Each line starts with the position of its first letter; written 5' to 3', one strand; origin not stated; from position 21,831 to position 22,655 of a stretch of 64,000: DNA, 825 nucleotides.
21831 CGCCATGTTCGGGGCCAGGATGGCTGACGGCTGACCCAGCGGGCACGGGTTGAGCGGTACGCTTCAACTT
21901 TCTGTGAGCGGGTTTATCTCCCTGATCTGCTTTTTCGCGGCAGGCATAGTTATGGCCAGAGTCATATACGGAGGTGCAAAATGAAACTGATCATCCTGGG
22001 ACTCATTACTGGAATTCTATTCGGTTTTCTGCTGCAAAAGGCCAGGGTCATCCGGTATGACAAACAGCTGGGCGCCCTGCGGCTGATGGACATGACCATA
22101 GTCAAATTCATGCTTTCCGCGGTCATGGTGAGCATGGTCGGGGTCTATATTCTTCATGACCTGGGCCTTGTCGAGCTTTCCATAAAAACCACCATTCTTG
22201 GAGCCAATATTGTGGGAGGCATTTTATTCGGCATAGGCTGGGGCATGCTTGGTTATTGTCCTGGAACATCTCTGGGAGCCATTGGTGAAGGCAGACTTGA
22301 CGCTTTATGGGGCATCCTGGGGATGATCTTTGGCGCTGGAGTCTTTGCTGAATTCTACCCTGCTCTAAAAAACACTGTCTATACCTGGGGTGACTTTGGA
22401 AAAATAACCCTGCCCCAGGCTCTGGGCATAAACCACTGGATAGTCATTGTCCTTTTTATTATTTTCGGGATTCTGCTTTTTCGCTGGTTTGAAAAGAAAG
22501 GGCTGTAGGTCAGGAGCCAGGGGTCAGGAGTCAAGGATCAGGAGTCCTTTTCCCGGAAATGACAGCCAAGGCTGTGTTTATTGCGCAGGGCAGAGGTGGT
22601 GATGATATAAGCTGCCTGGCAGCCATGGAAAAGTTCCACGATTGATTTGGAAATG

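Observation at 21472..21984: In-frame TGA at the conserved cysteine of a YeeE/YedE transporter motif: probable selenocysteine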

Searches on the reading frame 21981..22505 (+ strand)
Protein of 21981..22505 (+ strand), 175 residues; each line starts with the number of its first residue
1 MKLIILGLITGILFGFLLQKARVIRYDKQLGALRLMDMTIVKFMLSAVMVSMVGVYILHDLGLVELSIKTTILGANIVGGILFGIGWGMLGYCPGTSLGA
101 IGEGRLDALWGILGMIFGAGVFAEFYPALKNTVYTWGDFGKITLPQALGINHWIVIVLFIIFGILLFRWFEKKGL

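Call 6: search_protein_families(library=pfam, proteins=[window:21981-22505:+], max_evalue=0.01)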
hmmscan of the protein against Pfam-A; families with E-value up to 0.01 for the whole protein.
seq(175 aa): 2 families
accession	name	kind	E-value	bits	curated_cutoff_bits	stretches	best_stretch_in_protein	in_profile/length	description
PF04143.19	Sulf_transp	-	1.8e-15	57.8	27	1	37-168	18-149/310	Sulphur transport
PF20398.3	DUF6691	-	6.9e-07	30.1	27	1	4-123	3-131/142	Family of unknown function (DUF6691)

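Call 7: search_protein_families(library=ncbifam, proteins=[window:21981-22505:+], max_evalue=0.01)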
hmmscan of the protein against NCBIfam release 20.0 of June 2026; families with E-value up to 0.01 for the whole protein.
seq(175 aa): 4 families
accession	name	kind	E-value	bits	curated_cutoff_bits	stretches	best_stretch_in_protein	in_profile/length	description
NF052577.1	ThSTportTsuASprch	equivalog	1.6e-13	50.7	400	1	4-168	2-177/330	thiosulfate transporter TsuA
TIGR04112.1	seleno_YedE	equivalog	7.8e-09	35.1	200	1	4-132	185-315/337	YedE family putative selenium transporter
NF041049.1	thio_trans_TsuA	exception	2.5e-08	33.4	645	1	2-167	2-167/348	thiosulfate utilization transporter TsuA/YeeE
NF033796.1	selen_YedE_FdhT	exception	1.2e-07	31.2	350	1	4-172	216-381/387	selenium metabolism membrane protein YedE/FdhT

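Call 53: search_solved_structures(query=window:21981-22505:+, max_evalue=1, show_alignments=1)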
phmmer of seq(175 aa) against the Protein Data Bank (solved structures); distinct sequences matched with E-value up to 1: 6.
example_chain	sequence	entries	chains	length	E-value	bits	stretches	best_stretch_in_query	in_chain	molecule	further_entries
6leo_A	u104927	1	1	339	6.5e-07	32.8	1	4-128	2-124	Sulf_transp domain-containing protein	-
8j4c_B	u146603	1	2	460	1.6e-06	31.5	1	4-127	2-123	Spirochaeta thermophila YeeE(TsuA)-YeeD(TsuB),UPF0033 domain-containing protein, SirA-like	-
8k1r_B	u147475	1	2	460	1.6e-06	31.5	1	4-127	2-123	Spirochaeta thermophila YeeE(TsuA)-YeeD(TsuB),UPF0033 domain-containing protein, SirA-like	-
6lep_A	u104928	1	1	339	1.2e-05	28.7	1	4-128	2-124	Sulf_transp domain-containing protein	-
3dc6_A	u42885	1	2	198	0.22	14.8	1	82-126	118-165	Superoxide dismutase [Mn] 1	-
9kc5_Z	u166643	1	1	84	0.39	14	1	42-89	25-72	Psa28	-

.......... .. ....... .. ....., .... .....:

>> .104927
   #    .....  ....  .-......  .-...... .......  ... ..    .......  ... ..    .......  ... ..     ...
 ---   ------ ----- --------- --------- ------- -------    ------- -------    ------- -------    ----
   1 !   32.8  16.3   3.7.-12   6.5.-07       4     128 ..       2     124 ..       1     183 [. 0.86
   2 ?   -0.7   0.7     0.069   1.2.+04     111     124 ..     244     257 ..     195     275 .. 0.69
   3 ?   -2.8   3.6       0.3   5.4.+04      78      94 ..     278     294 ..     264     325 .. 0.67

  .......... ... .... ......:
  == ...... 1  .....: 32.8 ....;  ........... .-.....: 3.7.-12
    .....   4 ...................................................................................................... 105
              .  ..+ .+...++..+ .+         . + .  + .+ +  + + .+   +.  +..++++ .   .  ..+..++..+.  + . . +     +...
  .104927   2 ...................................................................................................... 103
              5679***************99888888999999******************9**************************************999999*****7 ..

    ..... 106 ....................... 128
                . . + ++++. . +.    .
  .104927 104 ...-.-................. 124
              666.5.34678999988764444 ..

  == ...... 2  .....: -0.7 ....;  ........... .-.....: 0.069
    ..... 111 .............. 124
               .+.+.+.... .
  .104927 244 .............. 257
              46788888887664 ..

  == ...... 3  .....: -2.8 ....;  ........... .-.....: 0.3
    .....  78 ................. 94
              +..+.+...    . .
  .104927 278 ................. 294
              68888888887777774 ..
